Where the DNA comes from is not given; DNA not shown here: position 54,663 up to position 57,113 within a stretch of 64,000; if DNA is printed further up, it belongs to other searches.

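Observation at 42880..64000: Candidate undescribed system: a lasso-peptide make/import/destroy module inside the quorum-sensing and frameshift control core of a conjugative element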

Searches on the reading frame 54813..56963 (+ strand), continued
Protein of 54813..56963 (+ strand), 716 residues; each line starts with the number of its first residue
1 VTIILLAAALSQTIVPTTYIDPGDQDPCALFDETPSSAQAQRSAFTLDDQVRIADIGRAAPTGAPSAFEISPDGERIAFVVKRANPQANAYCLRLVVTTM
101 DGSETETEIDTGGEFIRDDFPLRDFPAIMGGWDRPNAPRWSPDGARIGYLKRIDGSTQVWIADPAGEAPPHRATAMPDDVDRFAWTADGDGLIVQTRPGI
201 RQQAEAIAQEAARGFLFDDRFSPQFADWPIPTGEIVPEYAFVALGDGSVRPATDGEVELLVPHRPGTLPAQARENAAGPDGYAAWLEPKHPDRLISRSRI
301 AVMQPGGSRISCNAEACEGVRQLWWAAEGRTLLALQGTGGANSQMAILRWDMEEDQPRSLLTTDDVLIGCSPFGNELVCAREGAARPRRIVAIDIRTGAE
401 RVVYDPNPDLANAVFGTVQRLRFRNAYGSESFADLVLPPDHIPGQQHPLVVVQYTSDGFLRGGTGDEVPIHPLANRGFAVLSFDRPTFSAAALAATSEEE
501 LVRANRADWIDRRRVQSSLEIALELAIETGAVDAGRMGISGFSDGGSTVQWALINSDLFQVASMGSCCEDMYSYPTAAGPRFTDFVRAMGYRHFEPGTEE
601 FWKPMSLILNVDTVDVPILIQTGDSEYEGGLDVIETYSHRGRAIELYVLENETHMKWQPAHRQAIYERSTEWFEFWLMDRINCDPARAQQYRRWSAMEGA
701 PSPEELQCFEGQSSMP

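Call 40: get_annotated_region(hit=H10, flank=12000)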
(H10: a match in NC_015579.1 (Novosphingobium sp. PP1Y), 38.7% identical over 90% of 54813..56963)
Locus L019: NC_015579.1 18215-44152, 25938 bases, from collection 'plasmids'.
description: Novosphingobium sp. PP1Y plasmid Lpl, complete sequence
organism: Novosphingobium sp. PP1Y (NCBI taxid 702113)
taxonomy: Bacteria; Pseudomonadota; Alphaproteobacteria; Sphingomonadales; Sphingomonadaceae; Novosphingobium; Novosphingobium sp. PP1Y
host: -; source: -; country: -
typing (MOB-suite, as given by PLSDB): conjugative; replicon rep_cluster_545; relaxase MOBP; mating-pair formation MPF_T
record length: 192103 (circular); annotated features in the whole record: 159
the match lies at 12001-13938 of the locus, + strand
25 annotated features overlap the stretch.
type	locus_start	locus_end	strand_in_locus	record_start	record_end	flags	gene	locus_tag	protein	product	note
CDS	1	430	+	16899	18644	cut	-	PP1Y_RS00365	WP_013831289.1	DUF3363 domain-containing protein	-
CDS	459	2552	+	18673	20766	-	-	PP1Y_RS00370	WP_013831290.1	conjugal transfer protein TraG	-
CDS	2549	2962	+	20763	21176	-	-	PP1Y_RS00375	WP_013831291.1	hypothetical protein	-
CDS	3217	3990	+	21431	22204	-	-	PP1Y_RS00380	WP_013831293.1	autoinducer binding domain-containing protein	-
CDS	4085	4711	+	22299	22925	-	-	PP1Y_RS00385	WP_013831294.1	acyl-homoserine-lactone synthase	-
CDS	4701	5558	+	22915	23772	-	-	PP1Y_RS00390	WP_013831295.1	phytanoyl-CoA dioxygenase family protein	-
CDS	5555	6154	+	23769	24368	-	-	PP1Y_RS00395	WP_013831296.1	GntR family transcriptional regulator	GO:0006355 - regulation of DNA-templated transcription [Evidence IEA]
CDS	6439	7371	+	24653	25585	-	-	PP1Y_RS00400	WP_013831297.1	HEPN domain-containing protein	-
CDS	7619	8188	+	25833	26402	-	-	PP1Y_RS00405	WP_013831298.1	RNA polymerase sigma factor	GO:0006352 - DNA-templated transcription initiation [Evidence IEA]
CDS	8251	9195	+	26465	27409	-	-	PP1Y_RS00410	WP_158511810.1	FecR domain-containing protein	-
CDS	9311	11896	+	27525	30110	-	-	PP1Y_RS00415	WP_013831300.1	TonB-dependent receptor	GO:0015891 - siderophore transport [Evidence IEA]; GO:0055085 - transmembrane transport [Evidence IEA]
CDS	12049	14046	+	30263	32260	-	-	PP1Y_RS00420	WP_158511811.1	Atxe2 family lasso peptide isopeptidase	-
CDS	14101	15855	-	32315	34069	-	-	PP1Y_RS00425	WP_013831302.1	asparagine synthase-related protein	GO:0006529 - asparagine biosynthetic process [Evidence IEA]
CDS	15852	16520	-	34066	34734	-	-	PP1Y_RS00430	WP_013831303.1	lasso peptide biosynthesis B2 protein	-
CDS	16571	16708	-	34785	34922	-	-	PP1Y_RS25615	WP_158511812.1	benenodin family lasso peptide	-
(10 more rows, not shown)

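Call 42: get_annotated_region(hit=H7, flank=12000)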
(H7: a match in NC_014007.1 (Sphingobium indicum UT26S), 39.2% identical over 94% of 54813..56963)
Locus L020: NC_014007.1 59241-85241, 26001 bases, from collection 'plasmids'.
description: Sphingobium indicum UT26S plasmid pCHQ1, complete sequence
organism: Sphingobium indicum UT26S (NCBI taxid 452662)
taxonomy: Bacteria; Pseudomonadota; Alphaproteobacteria; Sphingomonadales; Sphingomonadaceae; Sphingobium; Sphingobium indicum; Sphingobium indicum UT26S
host: -; source: -; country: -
typing (MOB-suite, as given by PLSDB): conjugative; replicon rep_cluster_647; relaxase MOBP; mating-pair formation MPF_F
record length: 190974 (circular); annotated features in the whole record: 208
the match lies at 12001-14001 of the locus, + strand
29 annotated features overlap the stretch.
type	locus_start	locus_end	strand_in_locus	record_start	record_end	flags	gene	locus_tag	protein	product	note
CDS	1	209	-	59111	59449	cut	-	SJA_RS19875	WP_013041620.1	hypothetical protein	-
CDS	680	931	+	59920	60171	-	-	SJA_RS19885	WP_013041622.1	hypothetical protein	-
CDS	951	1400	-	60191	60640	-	-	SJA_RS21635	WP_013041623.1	sigma factor-like helix-turn-helix DNA-binding protein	GO:0006352 - DNA-templated transcription initiation [Evidence IEA]; GO:0006355 - regulation of DNA-templated ...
CDS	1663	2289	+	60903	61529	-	-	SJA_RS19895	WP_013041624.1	acyl-homoserine-lactone synthase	-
CDS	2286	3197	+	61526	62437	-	-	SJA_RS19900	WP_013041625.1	phytanoyl-CoA dioxygenase family protein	-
CDS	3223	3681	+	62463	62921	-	-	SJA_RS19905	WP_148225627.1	MarR family transcriptional regulator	-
CDS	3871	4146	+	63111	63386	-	-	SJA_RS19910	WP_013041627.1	HU family DNA-binding protein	GO:0030261 - chromosome condensation [Evidence IEA]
CDS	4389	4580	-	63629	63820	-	-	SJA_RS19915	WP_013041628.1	hypothetical protein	-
CDS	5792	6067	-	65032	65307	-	-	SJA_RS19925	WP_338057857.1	DUF1810 family protein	-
CDS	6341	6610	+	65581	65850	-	-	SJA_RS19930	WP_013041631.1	prevent-host-death protein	-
CDS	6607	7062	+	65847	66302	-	-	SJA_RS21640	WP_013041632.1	type II toxin-antitoxin system VapC family toxin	-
CDS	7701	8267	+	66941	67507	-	-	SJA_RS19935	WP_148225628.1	RNA polymerase sigma factor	GO:0006352 - DNA-templated transcription initiation [Evidence IEA]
CDS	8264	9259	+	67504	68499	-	-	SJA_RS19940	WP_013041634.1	FecR domain-containing protein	-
CDS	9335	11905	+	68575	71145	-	-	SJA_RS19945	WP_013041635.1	TonB-dependent receptor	GO:0055085 - transmembrane transport [Evidence IEA]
CDS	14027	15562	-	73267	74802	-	-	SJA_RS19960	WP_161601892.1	asparagine synthetase B family protein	GO:0006529 - asparagine biosynthetic process [Evidence IEA]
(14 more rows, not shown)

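Call 43: get_annotated_region(hit=H9, flank=12000)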
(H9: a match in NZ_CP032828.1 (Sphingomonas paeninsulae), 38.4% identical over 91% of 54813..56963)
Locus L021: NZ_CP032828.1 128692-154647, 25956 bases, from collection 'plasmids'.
description: Sphingomonas paeninsulae strain YZ-8 plasmid unnamed1, complete sequence
organism: Sphingomonas paeninsulae (NCBI taxid 2319844)
taxonomy: Bacteria; Pseudomonadota; Alphaproteobacteria; Sphingomonadales; Sphingomonadaceae; Sphingomonas; Sphingomonas paeninsulae
host: -; source: whole organism,soil; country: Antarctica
typing (MOB-suite, as given by PLSDB): non-mobilizable
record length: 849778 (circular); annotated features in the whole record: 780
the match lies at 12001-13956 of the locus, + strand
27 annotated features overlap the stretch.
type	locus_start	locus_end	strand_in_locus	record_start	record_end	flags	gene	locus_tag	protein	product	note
CDS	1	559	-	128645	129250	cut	-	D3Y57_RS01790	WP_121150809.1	lytic transglycosylase domain-containing protein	-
CDS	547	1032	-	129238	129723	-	-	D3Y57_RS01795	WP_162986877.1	S26 family signal peptidase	GO:0006465 - signal peptide processing [Evidence IEA]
CDS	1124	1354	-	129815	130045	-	-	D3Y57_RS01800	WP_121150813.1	helix-turn-helix domain-containing protein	-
CDS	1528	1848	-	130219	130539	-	-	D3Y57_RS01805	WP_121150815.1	DUF736 domain-containing protein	-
CDS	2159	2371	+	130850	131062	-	-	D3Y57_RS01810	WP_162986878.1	hypothetical protein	-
CDS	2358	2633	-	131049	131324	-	-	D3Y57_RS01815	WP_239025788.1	hypothetical protein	-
CDS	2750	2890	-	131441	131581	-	-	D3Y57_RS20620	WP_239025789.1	hypothetical protein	-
CDS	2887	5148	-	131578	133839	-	-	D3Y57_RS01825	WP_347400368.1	ParB/RepB/Spo0J family partition protein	-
CDS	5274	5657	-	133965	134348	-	-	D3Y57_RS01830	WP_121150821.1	DUF2958 domain-containing protein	-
CDS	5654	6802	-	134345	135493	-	-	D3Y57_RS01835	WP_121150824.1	zincin-like metallopeptidase domain-containing protein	-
CDS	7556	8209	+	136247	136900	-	-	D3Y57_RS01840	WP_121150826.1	RNA polymerase sigma factor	GO:0006352 - DNA-templated transcription initiation [Evidence IEA]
CDS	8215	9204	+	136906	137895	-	-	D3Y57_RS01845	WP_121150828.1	FecR domain-containing protein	-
CDS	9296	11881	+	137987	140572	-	-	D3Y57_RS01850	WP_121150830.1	TonB-dependent receptor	GO:0015891 - siderophore transport [Evidence IEA]; GO:0055085 - transmembrane transport [Evidence IEA]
CDS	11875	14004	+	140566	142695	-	-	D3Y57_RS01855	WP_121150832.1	Atxe2 family lasso peptide isopeptidase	-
CDS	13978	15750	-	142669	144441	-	-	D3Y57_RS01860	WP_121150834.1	asparagine synthetase B family protein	GO:0006529 - asparagine biosynthetic process [Evidence IEA]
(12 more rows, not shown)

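Call 44: get_annotated_region(hit=H11, flank=12000)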
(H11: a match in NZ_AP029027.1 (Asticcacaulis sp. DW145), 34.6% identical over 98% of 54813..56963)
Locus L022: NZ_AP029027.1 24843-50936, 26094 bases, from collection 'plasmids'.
description: Asticcacaulis sp. DW145 plasmid pASDW145_2, complete sequence
organism: Asticcacaulis sp. DW145 (NCBI taxid 3095608)
taxonomy: Bacteria; Pseudomonadota; Alphaproteobacteria; Caulobacterales; Caulobacteraceae; Asticcacaulis; Asticcacaulis sp. DW145
host: -; source: Lemna minor; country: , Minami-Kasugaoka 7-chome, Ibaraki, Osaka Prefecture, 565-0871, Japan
typing (MOB-suite, as given by PLSDB): non-mobilizable
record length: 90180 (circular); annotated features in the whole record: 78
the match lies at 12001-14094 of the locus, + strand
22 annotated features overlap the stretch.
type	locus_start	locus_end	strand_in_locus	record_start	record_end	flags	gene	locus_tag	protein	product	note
CDS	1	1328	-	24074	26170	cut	-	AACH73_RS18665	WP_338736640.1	Atxe2 family lasso peptide isopeptidase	-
CDS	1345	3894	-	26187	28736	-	-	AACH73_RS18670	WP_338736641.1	TonB-dependent receptor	GO:0015891 - siderophore transport [Evidence IEA]; GO:0055085 - transmembrane transport [Evidence IEA]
CDS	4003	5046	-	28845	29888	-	-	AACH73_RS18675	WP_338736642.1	FecR domain-containing protein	-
CDS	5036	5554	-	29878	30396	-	-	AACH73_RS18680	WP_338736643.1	sigma-70 family RNA polymerase sigma factor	GO:0006352 - DNA-templated transcription initiation [Evidence IEA]; GO:0006355 - regulation of DNA-templated ...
CDS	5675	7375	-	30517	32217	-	-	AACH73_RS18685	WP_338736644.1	ABC transporter ATP-binding protein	-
CDS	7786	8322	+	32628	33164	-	-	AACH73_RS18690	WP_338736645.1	sigma-70 family RNA polymerase sigma factor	GO:0006352 - DNA-templated transcription initiation [Evidence IEA]; GO:0006355 - regulation of DNA-templated ...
CDS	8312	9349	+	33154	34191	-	-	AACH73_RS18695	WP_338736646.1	FecR domain-containing protein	-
CDS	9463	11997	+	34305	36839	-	-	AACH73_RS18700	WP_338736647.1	TonB-dependent receptor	GO:0015891 - siderophore transport [Evidence IEA]; GO:0055085 - transmembrane transport [Evidence IEA]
CDS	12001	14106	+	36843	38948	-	-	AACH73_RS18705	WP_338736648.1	Atxe2 family lasso peptide isopeptidase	-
CDS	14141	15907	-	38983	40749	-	-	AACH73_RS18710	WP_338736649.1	asparagine synthase-related protein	GO:0006529 - asparagine biosynthetic process [Evidence IEA]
CDS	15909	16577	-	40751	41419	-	-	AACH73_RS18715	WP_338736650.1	lasso peptide biosynthesis B2 protein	-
CDS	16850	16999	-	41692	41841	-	-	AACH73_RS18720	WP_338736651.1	hypothetical protein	-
CDS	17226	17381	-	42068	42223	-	-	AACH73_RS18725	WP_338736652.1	hypothetical protein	-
CDS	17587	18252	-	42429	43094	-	-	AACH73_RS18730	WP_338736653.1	GntR family transcriptional regulator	GO:0006355 - regulation of DNA-templated transcription [Evidence IEA]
CDS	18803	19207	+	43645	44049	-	-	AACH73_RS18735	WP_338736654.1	helix-turn-helix domain-containing protein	-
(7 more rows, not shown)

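Call 46: get_annotated_region(hit=H12, flank=12000)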
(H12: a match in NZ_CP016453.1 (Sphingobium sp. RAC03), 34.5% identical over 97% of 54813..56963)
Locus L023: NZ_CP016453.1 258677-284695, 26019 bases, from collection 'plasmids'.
description: Sphingobium sp. RAC03 plasmid pBSY17_1, complete sequence
organism: Sphingobium sp. RAC03 (NCBI taxid 1843368)
taxonomy: Bacteria; Pseudomonadota; Alphaproteobacteria; Sphingomonadales; Sphingomonadaceae; Sphingobium; Sphingobium sp. RAC03
host: -; source: Microbial isolate,Algal phycosphere; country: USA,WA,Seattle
typing (MOB-suite, as given by PLSDB): non-mobilizable; mating-pair formation MPF_F
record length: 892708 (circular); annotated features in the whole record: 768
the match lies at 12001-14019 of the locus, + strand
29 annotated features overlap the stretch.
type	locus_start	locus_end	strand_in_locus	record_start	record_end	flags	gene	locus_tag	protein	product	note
CDS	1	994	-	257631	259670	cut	-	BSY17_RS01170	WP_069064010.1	ParB/RepB/Spo0J family partition protein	-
CDS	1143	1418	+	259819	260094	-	-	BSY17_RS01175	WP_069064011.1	HU family DNA-binding protein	GO:0030261 - chromosome condensation [Evidence IEA]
CDS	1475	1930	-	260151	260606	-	-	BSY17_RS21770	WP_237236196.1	toprim domain-containing protein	-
CDS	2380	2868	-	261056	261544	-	-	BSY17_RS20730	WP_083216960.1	sigma factor-like helix-turn-helix DNA-binding protein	GO:0006352 - DNA-templated transcription initiation [Evidence IEA]; GO:0006355 - regulation of DNA-templated ...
CDS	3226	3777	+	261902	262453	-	-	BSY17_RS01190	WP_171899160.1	helix-turn-helix transcriptional regulator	GO:0006355 - regulation of DNA-templated transcription [Evidence IEA]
CDS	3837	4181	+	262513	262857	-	-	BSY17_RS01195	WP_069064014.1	hypothetical protein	-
CDS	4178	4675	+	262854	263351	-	-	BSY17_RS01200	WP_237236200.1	hypothetical protein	-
CDS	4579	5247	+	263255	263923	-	radC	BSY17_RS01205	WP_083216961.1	DNA repair protein RadC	GO:0006281 - DNA repair [Evidence IEA]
CDS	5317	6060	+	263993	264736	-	-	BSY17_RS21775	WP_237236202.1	AbrB/MazE/SpoVT family DNA-binding domain-containing protein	-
CDS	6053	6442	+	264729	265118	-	-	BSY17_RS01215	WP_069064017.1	type II toxin-antitoxin system VapC family toxin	-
CDS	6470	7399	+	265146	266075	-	-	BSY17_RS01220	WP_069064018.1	nucleotidyltransferase domain-containing protein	-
CDS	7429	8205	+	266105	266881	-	-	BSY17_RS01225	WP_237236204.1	RNA polymerase sigma factor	GO:0006352 - DNA-templated transcription initiation [Evidence IEA]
CDS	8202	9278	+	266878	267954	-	-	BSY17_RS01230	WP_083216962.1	FecR domain-containing protein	-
CDS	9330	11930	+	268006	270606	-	-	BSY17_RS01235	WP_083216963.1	TonB-dependent receptor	-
CDS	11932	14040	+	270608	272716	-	-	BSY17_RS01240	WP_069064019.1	Atxe2 family lasso peptide isopeptidase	-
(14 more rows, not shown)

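Call 47: get_annotated_region(hit=H13, flank=12000)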
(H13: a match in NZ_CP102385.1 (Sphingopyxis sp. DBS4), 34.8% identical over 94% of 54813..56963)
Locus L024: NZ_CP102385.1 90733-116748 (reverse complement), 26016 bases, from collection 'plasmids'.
description: Sphingopyxis sp. DBS4 plasmid pDB-1, complete sequence
organism: Sphingopyxis sp. DBS4 (NCBI taxid 2968500)
taxonomy: Bacteria; Pseudomonadota; Alphaproteobacteria; Sphingomonadales; Sphingomonadaceae; Sphingopyxis; Sphingopyxis sp. DBS4
host: -; source: soil; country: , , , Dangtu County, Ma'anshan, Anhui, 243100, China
typing (MOB-suite, as given by PLSDB): mobilizable; replicon rep_cluster_550; relaxase MOBF
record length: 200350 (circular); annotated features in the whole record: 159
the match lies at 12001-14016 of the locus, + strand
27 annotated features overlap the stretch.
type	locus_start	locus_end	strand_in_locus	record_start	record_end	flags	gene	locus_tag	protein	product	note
CDS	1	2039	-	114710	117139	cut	-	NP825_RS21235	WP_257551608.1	strawberry notch-like NTP hydrolase domain-containing protein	-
CDS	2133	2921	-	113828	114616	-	-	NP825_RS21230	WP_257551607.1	JAB domain-containing protein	-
CDS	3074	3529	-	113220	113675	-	-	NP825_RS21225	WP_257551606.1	hypothetical protein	-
CDS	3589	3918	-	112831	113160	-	-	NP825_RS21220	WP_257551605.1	hypothetical protein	-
CDS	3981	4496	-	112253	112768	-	-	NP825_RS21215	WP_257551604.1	helix-turn-helix transcriptional regulator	-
CDS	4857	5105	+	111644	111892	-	-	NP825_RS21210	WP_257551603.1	AbrB/MazE/SpoVT family DNA-binding domain-containing protein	-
CDS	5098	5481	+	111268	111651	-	-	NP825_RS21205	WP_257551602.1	type II toxin-antitoxin system VapC family toxin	-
CDS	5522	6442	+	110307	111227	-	-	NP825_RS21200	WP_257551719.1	nucleotidyltransferase domain-containing protein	-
CDS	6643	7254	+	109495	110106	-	-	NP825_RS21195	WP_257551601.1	plasmid pRiA4b ORF-3 family protein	-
CDS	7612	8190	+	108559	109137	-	-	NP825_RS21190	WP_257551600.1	RNA polymerase sigma factor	GO:0006352 - DNA-templated transcription initiation [Evidence IEA]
CDS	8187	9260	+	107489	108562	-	-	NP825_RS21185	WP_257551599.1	FecR domain-containing protein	-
CDS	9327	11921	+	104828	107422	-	-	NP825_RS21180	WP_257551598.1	TonB-dependent receptor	GO:0055085 - transmembrane transport [Evidence IEA]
CDS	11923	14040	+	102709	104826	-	-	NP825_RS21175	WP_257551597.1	Atxe2 family lasso peptide isopeptidase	-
CDS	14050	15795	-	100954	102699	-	-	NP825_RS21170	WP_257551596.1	asparagine synthetase B family protein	GO:0006529 - asparagine biosynthetic process [Evidence IEA]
CDS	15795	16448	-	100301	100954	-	-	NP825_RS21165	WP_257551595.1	lasso peptide biosynthesis B2 protein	-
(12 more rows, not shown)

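Call 48: get_annotated_region(hit=H16, flank=12000)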
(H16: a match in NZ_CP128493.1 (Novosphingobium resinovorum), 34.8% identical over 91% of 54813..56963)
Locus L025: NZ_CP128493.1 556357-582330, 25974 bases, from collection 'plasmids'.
description: Novosphingobium resinovorum strain HR1a plasmid pHR1a, complete sequence
organism: Novosphingobium resinovorum (NCBI taxid 158500)
taxonomy: Bacteria; Pseudomonadota; Alphaproteobacteria; Sphingomonadales; Sphingomonadaceae; Novosphingobium; Novosphingobium resinovorum
host: -; source: pure cell culture,soil; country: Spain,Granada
typing (MOB-suite, as given by PLSDB): conjugative; relaxase MOBF; mating-pair formation MPF_F
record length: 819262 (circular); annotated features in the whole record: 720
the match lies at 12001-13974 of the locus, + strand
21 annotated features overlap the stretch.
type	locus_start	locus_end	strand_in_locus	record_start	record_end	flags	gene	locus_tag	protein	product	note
CDS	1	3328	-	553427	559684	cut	-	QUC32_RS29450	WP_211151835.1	Ig-like domain-containing protein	-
CDS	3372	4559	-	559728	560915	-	-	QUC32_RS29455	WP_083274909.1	HlyD family type I secretion periplasmic adaptor subunit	GO:0030253 - protein secretion by the type I secretion system [Evidence IEA]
CDS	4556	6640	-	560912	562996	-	-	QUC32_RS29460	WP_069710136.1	type I secretion system permease/ATPase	GO:0055085 - transmembrane transport [Evidence IEA]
CDS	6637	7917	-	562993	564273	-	-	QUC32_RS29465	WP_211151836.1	TolC family protein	GO:0055085 - transmembrane transport [Evidence IEA]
CDS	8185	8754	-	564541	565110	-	-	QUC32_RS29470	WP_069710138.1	transposase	GO:0006313 - DNA transposition [Evidence IEA]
CDS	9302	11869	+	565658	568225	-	-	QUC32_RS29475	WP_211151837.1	TonB-dependent receptor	GO:0055085 - transmembrane transport [Evidence IEA]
CDS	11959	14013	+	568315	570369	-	-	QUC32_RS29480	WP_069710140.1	Atxe2 family lasso peptide isopeptidase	-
CDS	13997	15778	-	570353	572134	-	-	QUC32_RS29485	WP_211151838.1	asparagine synthase C-terminal domain-containing protein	-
CDS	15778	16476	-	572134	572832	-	-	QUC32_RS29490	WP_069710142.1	lasso peptide biosynthesis B2 protein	-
CDS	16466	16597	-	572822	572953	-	-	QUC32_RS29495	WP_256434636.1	hypothetical protein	-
CDS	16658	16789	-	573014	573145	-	-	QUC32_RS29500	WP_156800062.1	benenodin family lasso peptide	-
CDS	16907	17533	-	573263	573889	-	-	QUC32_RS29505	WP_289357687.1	GntR family transcriptional regulator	GO:0006355 - regulation of DNA-templated transcription [Evidence IEA]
CDS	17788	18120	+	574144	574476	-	-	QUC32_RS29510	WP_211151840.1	hypothetical protein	-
CDS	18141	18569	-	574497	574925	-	-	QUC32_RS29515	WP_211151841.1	transcriptional regulator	-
CDS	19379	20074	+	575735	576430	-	-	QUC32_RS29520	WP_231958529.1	DsbC family protein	-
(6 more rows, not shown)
